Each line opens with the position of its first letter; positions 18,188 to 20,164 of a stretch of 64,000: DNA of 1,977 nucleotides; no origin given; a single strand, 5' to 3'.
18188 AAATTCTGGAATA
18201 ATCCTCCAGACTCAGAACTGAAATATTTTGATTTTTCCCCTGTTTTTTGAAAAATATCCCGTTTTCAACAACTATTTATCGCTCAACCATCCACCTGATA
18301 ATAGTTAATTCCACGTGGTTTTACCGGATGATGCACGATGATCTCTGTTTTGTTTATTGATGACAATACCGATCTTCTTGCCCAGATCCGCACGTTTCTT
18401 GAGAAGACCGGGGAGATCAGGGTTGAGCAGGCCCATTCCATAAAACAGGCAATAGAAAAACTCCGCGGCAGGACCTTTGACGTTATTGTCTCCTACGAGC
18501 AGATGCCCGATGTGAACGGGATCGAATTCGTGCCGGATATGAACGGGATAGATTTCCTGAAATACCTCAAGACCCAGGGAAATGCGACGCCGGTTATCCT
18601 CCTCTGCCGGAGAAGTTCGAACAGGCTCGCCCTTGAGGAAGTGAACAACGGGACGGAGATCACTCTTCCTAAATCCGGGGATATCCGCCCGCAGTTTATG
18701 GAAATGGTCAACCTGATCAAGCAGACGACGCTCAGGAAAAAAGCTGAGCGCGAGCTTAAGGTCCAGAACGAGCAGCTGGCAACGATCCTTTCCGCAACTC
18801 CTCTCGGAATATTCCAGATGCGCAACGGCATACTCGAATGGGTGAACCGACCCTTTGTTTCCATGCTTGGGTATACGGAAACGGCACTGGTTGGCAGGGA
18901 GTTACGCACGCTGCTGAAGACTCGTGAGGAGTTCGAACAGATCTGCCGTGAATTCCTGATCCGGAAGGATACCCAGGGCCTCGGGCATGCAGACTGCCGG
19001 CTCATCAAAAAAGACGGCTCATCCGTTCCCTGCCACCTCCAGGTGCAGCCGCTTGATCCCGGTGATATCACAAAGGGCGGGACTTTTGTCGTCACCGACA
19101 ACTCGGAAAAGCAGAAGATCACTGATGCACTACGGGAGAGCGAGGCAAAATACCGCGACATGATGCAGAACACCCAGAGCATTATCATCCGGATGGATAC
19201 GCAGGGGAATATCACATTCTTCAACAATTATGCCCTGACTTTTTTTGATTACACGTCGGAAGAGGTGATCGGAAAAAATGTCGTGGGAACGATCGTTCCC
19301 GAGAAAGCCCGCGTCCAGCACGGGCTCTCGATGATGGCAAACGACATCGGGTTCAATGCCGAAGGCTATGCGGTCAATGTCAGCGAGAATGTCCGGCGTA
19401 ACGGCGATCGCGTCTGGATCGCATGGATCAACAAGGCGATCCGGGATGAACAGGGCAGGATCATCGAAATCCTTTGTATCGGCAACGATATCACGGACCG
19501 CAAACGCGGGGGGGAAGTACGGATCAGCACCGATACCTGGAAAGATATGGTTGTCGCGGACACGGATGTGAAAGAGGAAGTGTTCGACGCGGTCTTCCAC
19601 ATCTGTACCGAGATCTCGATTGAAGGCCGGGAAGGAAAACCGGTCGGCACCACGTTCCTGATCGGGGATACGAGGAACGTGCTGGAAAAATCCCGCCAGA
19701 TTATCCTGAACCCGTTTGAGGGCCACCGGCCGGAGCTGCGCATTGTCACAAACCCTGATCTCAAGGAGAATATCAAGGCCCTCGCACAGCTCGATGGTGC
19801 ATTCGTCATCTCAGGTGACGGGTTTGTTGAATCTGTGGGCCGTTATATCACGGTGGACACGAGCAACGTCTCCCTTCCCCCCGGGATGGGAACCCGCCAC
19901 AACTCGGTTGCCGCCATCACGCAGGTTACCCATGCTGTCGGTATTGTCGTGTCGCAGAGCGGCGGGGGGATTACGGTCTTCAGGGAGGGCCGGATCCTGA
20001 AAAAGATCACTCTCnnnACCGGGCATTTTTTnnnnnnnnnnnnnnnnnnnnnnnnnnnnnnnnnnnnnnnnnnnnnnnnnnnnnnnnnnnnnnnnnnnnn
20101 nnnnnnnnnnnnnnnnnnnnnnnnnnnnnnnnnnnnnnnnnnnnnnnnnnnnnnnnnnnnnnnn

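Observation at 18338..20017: Sensor-fused diadenylate cyclase with a pseudo-receiver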

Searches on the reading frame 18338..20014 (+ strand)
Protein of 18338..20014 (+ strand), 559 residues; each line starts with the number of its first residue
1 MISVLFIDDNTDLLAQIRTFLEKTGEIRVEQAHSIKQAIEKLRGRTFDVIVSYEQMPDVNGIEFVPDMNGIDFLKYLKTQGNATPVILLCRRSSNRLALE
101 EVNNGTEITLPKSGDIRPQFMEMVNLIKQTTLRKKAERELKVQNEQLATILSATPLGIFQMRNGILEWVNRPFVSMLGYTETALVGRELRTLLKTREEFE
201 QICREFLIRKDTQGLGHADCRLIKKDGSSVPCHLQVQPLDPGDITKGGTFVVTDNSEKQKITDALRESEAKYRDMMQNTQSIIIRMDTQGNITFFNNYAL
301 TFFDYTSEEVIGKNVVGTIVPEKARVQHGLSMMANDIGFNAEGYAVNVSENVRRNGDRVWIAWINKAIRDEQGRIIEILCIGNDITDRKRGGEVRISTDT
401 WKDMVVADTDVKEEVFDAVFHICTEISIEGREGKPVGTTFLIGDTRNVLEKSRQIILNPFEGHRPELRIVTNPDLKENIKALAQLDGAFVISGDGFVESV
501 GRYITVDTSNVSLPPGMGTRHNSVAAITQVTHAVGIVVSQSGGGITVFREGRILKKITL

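Call 3: search_protein_families(library=pfam, proteins=[window:18338-20014:+], max_evalue=1)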
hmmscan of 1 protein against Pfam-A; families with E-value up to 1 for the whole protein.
window:18338-20014:+ (559 aa): 9 families
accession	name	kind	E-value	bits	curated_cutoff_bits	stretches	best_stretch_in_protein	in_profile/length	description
PF13426.13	PAS_9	-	3.1e-23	82.4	27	2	281-387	3-103/103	PAS domain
PF00989.32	PAS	-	5.1e-21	75.2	22.6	2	271-385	2-113/113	PAS fold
PF02457.21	DAC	-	1.1e-17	64.2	27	1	427-552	3-118/119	DisA bacterial checkpoint controller nucleotide-binding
PF00072.30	Response_reg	-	6.6e-16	58.9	30.2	1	4-115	1-102/111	Response regulator receiver domain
PF13188.13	PAS_8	-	2.4e-11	43.5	21.8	2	145-196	1-50/65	PAS domain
PF08448.16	PAS_4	-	2.3e-10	41.1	23.1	2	279-390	4-110/110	PAS fold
PF08447.18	PAS_3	-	5.4e-08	33.4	25.6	2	294-381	3-88/89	PAS fold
PF24820.1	Diguanyl_cycl_sensor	-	0.00014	22.2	28.1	0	276-314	2-40/109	Diguanylate cyclase-like sensor domain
PF01762.27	Galactosyl_T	-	0.65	10.2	23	0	250-277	25-53/195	Galactosyltransferase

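Call 4: search_protein_families(library=ncbifam, proteins=[window:18338-20014:+], max_evalue=1)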
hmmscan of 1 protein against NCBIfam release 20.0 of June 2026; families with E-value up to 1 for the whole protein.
window:18338-20014:+ (559 aa): 77 families (the best 25 are shown)
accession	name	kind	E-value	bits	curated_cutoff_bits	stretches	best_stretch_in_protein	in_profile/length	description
TIGR00229.1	sensory_box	domain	2.6e-34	118.1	22.9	2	266-390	1-121/126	PAS domain S-box protein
NF041371.1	Diadnylcyc_Halo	equivalog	1.1e-30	106.9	430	1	405-555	116-263/270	diadenylate cyclase DacZ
NF053781.1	cdiGMPphdstlr2612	equivalog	8.3e-21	73.4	1600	2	256-389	139-268/1268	Tlr1612 family c-di-GMP phosphodiesterase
NF041777.1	sens_FixL_Rhizob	equivalog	1.1e-13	50.6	850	2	251-328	104-180/485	sensor protein FixL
NF047874.1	MASE3_PAS_HK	subfamily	2.5e-12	46.4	560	2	253-393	248-383/655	MASE3 domain-containing sensor histidine kinase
NF052573.1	HisKinEspAMyxo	equivalog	1.8e-09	36.2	1400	2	253-390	241-370/755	serine histidine kinase EspA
NF053512.1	nitric_RR_NosR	exception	5.9e-09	35.4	400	1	4-66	1-62/422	response regulator c-di-GMP phosphodiesterase, NosR family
NF008468.0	PRK11360.1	equivalog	7.2e-09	34.5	646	1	261-390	259-382/616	two-component system sensor histidine kinase AtoS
NF052313.1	T9SS_RR_PorX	equivalog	2.4e-08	33.2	300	1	3-93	2-82/513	T9SS response regulator signal transducer PorX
NF045595.1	HK_scytonemin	equivalog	4.6e-08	31.9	865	1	127-397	137-404/637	scytonemin biosynthesis sensor histidine kinase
NF052574.1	HisKinEspCMyxo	equivalog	9.4e-08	30.7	1200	2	4-63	668-726/785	serine histidine kinase EspC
NF006900.1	PRK09390.1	equivalog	1.2e-07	31.4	255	1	4-115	7-108/203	response regulator FixJ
NF046044.1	PnpS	equivalog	1.5e-07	30.7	400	2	256-321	41-106/390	two-component system histidine kinase PnpS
NF007474.0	PRK10060.1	equivalog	3e-07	29.1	782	1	274-404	115-241/663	cyclic di-GMP phosphodiesterase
NF041880.1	EPS_EpsF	equivalog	3.5e-07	29.1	900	2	266-406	140-278/492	response regulator EpsF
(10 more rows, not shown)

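Call 6: find_homologous_proteins(query=window:18338-20014:+, max_evalue=0.00001)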
Query window:18338-20014:+ (559 aa): 1280 proteins with E <= 0.00001 among 8000 candidates; the best 120 are listed.
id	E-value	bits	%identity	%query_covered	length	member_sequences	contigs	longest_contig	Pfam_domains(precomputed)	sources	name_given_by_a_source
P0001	0.0e+0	1248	100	100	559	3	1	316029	PF08447.19,PF13426.14,PF13188.14,PF02457.22,PF08448.17,PF00989.32,PF00072.31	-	-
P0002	0.0e+0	1222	97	100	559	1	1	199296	PF08447.19,PF13426.14,PF13188.14,PF02457.22,PF08448.17,PF00989.32,PF00072.31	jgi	jgi:diadenylate cyclase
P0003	0.0e+0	1188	95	100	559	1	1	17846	PF08447.19,PF13426.14,PF13188.14,PF02457.22,PF08448.17,PF00989.32,PF00072.31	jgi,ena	-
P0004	0.0e+0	1153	91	100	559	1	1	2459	PF08447.19,PF13426.14,PF13188.14,PF02457.22,PF08448.17,PF00989.32,PF00072.31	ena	-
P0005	0.0e+0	1148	91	100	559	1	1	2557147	PF08447.19,PF13426.14,PF13188.14,PF02457.22,PF08448.17,PF00989.32,PF00072.31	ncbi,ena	-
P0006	0.0e+0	1120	89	100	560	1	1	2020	PF13426.14,PF13188.14,PF02457.22,PF08448.17,PF00989.32,PF00072.31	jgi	jgi:diadenylate cyclase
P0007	0.0e+0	1118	89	100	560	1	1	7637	PF13426.14,PF13188.14,PF02457.22,PF08448.17,PF00989.32,PF00072.31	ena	-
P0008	0.0e+0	1114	87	100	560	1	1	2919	PF08447.19,PF13426.14,PF13188.14,PF02457.22,PF24820.2,PF08448.17,PF00989.32,PF00072.31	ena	-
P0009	0.0e+0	1111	88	100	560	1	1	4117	PF13426.14,PF13188.14,PF02457.22,PF08448.17,PF00989.32,PF00072.31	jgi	jgi:diadenylate cyclase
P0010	0.0e+0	1110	88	100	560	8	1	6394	PF13426.14,PF13188.14,PF02457.22,PF08448.17,PF00989.32,PF00072.31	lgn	-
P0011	0.0e+0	1109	87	100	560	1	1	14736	PF13426.14,PF13188.14,PF02457.22,PF08448.17,PF00989.32,PF00072.31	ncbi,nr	ncbi:MAG: PAS domain S-box protein [Methanoregula sp.]|nr:PAS domain S-box protein [Methanoregula sp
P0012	0.0e+0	1102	87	100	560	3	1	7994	PF08447.19,PF13426.14,PF13188.14,PF02457.22,PF08448.17,PF00989.32,PF00072.31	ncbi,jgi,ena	ncbi:MAG: PAS domain S-box protein [Methanoregula sp.]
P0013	0.0e+0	1099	86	100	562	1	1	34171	PF13426.14,PF13188.14,PF02457.22,PF08448.17,PF00989.32,PF00072.31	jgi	jgi:PAS domain S-box-containing protein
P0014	0.0e+0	1098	87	100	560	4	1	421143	PF08447.19,PF13426.14,PF13188.14,PF02457.22,PF08448.17,PF00989.32,PF00072.31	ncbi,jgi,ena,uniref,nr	ncbi:MAG: PAS domain S-box protein [Methanoregula sp.]|uniref:PAS domain S-box protein n=1 Tax=Metha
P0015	0.0e+0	1085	84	100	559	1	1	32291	PF08447.19,PF13426.14,PF13188.14,PF02457.22,PF08448.17,PF00989.32,PF00072.31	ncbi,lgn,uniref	ncbi:PAS domain S-box protein [Methanoregula sp.]|uniref:PAS domain S-box protein n=1 Tax=Methanoreg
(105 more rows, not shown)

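Call 26: list_cluster_members(proteins=[P0005, P0121, P0123, P0143, P0154, P0124, P0155, P0176, P0122, P0138])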
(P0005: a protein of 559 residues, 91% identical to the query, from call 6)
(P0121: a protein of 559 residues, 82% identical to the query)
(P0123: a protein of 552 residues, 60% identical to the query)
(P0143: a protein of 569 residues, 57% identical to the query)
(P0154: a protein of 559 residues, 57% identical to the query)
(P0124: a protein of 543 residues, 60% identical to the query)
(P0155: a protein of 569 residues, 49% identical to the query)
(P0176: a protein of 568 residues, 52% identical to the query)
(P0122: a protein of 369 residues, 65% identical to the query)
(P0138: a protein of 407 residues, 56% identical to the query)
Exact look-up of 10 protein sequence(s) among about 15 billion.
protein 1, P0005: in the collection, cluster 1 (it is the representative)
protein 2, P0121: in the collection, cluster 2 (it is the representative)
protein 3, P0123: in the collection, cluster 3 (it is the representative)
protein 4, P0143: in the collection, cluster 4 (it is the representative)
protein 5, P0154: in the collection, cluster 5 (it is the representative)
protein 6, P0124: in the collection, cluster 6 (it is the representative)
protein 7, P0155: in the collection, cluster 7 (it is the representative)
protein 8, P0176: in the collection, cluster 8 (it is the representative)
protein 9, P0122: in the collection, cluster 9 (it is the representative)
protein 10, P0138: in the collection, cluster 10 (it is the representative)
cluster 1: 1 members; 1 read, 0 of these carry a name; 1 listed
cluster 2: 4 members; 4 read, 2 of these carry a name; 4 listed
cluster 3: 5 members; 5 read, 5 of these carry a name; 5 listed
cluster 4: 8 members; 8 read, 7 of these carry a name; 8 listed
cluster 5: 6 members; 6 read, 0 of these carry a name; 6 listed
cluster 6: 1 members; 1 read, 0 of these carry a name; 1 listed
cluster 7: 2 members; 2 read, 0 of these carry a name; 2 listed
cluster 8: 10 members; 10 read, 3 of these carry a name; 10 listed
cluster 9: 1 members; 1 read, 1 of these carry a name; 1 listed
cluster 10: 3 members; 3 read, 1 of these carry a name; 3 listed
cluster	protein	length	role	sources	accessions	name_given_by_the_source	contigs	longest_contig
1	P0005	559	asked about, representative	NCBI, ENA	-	-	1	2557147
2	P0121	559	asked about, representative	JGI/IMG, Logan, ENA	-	-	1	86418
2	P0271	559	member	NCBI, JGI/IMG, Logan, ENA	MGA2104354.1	MAG: PAS domain S-box protein [Methanoregula sp.] | PAS domain S-box-containing protein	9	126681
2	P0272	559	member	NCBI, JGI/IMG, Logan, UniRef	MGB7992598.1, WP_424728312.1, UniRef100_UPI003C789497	PAS domain S-box protein [Methanoregula sp.] | PAS domain S-box protein n=1 Tax=Methanoregula sp. TaxID=2052170 RepID=UPI003C789497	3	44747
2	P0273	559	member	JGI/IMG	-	-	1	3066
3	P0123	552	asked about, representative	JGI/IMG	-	diadenylate cyclase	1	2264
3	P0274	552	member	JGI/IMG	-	diadenylate cyclase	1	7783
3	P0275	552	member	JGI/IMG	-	diadenylate cyclase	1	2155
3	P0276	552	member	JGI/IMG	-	diadenylate cyclase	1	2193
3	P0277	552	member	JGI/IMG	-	diadenylate cyclase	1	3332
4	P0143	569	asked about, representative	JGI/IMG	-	diadenylate cyclase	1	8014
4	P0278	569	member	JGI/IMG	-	diadenylate cyclase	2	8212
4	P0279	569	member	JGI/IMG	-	diadenylate cyclase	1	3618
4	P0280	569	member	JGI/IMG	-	diadenylate cyclase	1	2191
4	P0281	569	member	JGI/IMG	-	diadenylate cyclase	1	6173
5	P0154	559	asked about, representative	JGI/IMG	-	-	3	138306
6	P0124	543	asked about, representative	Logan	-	-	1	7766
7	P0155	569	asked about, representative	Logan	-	-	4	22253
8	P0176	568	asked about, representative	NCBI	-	-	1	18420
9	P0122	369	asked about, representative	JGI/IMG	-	PAS domain S-box-containing protein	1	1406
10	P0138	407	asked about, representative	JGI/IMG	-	PAS domain S-box-containing protein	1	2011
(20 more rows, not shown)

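Call 28: find_related_loci(query=A1, collection=genome_contigs, flank=4000)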
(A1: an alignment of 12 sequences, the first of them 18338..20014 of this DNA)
Query A1 (559 aa) in genome_contigs; peptide patterns used: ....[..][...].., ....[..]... (x = any residue, [..] = any of these).
283 stretches matched a pattern; 142 encode a relative of the query (tblastn E <= 1e-3); the best 80 are kept; 80 distinct loci.
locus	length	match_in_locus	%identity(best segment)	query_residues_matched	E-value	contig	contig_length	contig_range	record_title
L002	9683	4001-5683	86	1-559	0e+0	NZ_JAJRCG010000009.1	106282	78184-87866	MAG: Methanoregula sp. isolate OWC_0058 OWC_0058_scaffold00053, whole genome shotgun sequence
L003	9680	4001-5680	87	1-559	0e+0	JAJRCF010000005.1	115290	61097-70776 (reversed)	MAG: Methanoregula sp. isolate OWC_0057 OWC_0057_scaffold00047, whole genome shotgun sequence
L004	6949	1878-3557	87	1-559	0e+0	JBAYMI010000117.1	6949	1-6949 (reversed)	MAG: Methanoregula sp. isolate SO_2016_LW1_36 scaffold15989_LW64-88_2016, whole genome shotgun sequence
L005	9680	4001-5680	87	1-559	0e+0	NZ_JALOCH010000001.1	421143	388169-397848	MAG: Methanoregula sp. isolate SO_2017_LW4 bin 75 scaffold_51_c2_LW137-91_2017, whole genome shotgun sequence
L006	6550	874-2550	84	1-559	0e+0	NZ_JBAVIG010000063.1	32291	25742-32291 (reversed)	MAG: Methanoregula sp. isolate MFD02961_ilm_asm_bin34 k127_314995, whole genome shotgun sequence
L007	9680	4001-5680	82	1-559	0e+0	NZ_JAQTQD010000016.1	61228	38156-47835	MAG: Methanoregula sp. isolate STB_131 NODE_995_length_61228_cov_5.209031_Sandtown_B, whole genome shotgun sequence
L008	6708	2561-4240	81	1-559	0e+0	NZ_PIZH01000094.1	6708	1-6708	MAG: Methanoregula sp. isolate PD_MW2_B NODE_957_length_6708_cov_5.55253_ID_1223631, whole genome shotgun sequence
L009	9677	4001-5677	81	1-559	0e+0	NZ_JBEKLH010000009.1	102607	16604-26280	MAG: Methanoregula sp. isolate SPRUCE 366 SPRUCE_366_9, whole genome shotgun sequence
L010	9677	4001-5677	81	1-559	0e+0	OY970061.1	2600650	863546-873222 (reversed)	MAG: uncultured Methanoregulaceae archaeon isolate MFD01231.bin.c.5 genome assembly, chromosome: 1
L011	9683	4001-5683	79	1-559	0e+0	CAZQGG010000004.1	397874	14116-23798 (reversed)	MAG TPA_asm: uncultured Methanoregula sp. isolate SRP302447_co2_372 genome assembly, contig: NODE_61_length_397874_cov_7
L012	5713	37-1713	77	1-559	0e+0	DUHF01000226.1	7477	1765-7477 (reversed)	MAG TPA_asm: Methanoregula sp. isolate UBA11803 contig_46586, whole genome shotgun sequence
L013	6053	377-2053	76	1-559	0e+0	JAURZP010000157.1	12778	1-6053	MAG: Methanoregula sp. isolate E6_concoct.bin.196 E6_k141_157645, whole genome shotgun sequence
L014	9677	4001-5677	76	1-559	0e+0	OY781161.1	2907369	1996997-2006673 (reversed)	MAG: uncultured Methanoregula sp. isolate bdb6c56a-0f97-41a9-9319-40fe56c94967 genome assembly, chromosome: 1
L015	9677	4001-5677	77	1-559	0e+0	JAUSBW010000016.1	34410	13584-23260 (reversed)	MAG: Methanoregula sp. isolate E9_concoct.bin.36 E9_k141_927, whole genome shotgun sequence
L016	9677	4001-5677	76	1-559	0e+0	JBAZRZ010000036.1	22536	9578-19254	MAG: Methanoregula sp. isolate SO_2017_GW1_160 NODE_9071_length_22536_cov_1.665090_OW334_2017, whole genome shotgun sequ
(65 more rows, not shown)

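Call 50: predict_structure(alignment_id=A2)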
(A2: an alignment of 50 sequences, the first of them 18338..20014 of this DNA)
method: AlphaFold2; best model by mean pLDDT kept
length: 559 residues; sequences in the alignment: 50
mean_pLDDT: 61.0   pTM: 0.34
mean pLDDT of the five models: 61.0, 54.8, 49.1, 46.1, 41.8
residues with pLDDT >= 90: 11; 70-90: 185; 50-70: 181; < 50: 182
segments of 3 or more residues with pLDDT < 50: 61-64, 101-112, 140-154, 267-283, 298-306, 316-400, 428-436, 454-470, 477-480
pLDDT, mean of each block of 10 residues (from residue 1): 74 67 72 83 81 66 57 76 72 53 43 54 67 57 37 59 86 86 88 87 85 76 90 84 81 73 49 35 49 55 49 52 41 38 31 37 38 39 32 32 60 63 52 52 76 44 39 50 63 61 63 64 82 77 70 67
secondary structure, 60 per line:
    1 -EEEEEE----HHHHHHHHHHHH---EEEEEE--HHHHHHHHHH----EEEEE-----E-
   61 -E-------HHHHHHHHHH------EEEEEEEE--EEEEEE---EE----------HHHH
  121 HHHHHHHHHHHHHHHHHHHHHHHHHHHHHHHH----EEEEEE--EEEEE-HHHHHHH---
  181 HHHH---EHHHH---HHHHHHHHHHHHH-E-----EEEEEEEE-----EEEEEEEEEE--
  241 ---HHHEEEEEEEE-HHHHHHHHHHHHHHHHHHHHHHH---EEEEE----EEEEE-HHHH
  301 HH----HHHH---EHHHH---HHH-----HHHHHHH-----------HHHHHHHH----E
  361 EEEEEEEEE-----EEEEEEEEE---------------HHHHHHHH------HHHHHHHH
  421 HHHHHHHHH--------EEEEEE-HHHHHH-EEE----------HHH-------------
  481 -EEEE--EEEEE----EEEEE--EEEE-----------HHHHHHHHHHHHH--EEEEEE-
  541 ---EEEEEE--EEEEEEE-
elements in order: E2-7 H12-23 E27-32 H35-44 E49-53 H70-79 E86-93 E96-101 H117-152 E157-162 E165-169 H171-177 H181-184 H189-192 H196-208 E216-223 E229-238 E247-254 H256-278 E282-286 E291-295 H297-302 H307-310 H315-318 H330-336 H348-355 E360-369 E375-383 H399-406 H413-429 E438-443 H445-450 E452-454 E482-485 E488-492 E497-501 E504-507 H519-531 E534-539 E544-549 E552-558

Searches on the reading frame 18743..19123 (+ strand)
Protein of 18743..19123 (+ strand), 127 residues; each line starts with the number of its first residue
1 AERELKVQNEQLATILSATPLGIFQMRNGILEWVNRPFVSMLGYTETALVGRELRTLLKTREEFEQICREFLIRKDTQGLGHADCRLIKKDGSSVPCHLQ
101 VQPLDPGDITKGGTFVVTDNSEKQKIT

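Call 54: search_solved_structures(query=window:18743-19123:+, max_evalue=0.01, show_alignments=1)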
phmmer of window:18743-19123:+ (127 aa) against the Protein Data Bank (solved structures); distinct sequences matched with E-value up to 0.01: 1.
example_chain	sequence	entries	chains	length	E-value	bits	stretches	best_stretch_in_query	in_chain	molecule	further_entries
3mqo_A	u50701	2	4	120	0.00017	24.9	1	15-122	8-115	Transcriptional regulator, LuxR family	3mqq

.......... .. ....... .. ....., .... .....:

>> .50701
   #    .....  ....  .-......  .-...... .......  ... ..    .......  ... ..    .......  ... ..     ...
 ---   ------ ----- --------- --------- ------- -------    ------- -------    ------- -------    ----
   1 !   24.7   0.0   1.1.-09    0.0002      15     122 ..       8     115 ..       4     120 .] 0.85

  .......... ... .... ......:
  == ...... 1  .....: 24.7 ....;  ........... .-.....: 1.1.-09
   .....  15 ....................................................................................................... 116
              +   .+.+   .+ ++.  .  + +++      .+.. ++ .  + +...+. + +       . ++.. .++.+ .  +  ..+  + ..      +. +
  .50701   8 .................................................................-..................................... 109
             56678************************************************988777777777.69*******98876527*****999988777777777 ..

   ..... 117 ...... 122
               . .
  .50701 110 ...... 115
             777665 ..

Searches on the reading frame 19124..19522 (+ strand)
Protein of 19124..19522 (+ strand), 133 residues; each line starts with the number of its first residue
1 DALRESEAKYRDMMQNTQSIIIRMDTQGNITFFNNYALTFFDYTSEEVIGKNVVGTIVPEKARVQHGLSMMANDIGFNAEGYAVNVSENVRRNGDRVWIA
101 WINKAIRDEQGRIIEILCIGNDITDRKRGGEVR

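Call 53: search_solved_structures(query=window:19124-19522:+, max_evalue=0.01, show_alignments=2)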
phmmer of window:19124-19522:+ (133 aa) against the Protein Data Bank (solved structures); distinct sequences matched with E-value up to 0.01: 14.
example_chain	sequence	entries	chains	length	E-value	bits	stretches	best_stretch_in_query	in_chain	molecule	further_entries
6dgg_A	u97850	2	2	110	2.5e-06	30.8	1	15-124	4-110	RpfR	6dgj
1d06_A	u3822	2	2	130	0.00035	23.8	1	1-67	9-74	nitrogen fixation regulatory protein fixL | FIXL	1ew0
5iu1_A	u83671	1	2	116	0.00054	23.2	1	22-65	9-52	CTR1-like protein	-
1s66_L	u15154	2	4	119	0.00094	22.4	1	15-112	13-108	Hypothetical protein yddU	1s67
9bgv_A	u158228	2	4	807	0.0012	22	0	16-113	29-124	Oxygen sensor protein DosP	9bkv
9clo_A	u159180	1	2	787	0.0013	22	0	20-113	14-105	Oxygen sensor protein DosP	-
1v9y_A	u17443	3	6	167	0.0018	21.5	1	15-113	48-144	Heme pas sensor protein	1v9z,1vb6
9cdr_A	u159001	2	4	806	0.0026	21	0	16-113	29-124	Oxygen sensor protein DosP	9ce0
9cmf_A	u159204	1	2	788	0.0027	20.9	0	20-113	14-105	Oxygen sensor protein DosP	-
2btw_B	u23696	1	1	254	0.0032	20.7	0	45-126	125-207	ALR0975 PROTEIN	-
2btw_A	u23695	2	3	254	0.0052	20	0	56-126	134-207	ALR0975 PROTEIN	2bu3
6tjl_A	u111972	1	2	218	0.0081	19.4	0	55-126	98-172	Alr0975 protein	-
6tho_A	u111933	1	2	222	0.0082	19.4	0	55-126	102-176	Alr0975 protein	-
6th5_A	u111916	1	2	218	0.0088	19.3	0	55-126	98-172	Alr0975 protein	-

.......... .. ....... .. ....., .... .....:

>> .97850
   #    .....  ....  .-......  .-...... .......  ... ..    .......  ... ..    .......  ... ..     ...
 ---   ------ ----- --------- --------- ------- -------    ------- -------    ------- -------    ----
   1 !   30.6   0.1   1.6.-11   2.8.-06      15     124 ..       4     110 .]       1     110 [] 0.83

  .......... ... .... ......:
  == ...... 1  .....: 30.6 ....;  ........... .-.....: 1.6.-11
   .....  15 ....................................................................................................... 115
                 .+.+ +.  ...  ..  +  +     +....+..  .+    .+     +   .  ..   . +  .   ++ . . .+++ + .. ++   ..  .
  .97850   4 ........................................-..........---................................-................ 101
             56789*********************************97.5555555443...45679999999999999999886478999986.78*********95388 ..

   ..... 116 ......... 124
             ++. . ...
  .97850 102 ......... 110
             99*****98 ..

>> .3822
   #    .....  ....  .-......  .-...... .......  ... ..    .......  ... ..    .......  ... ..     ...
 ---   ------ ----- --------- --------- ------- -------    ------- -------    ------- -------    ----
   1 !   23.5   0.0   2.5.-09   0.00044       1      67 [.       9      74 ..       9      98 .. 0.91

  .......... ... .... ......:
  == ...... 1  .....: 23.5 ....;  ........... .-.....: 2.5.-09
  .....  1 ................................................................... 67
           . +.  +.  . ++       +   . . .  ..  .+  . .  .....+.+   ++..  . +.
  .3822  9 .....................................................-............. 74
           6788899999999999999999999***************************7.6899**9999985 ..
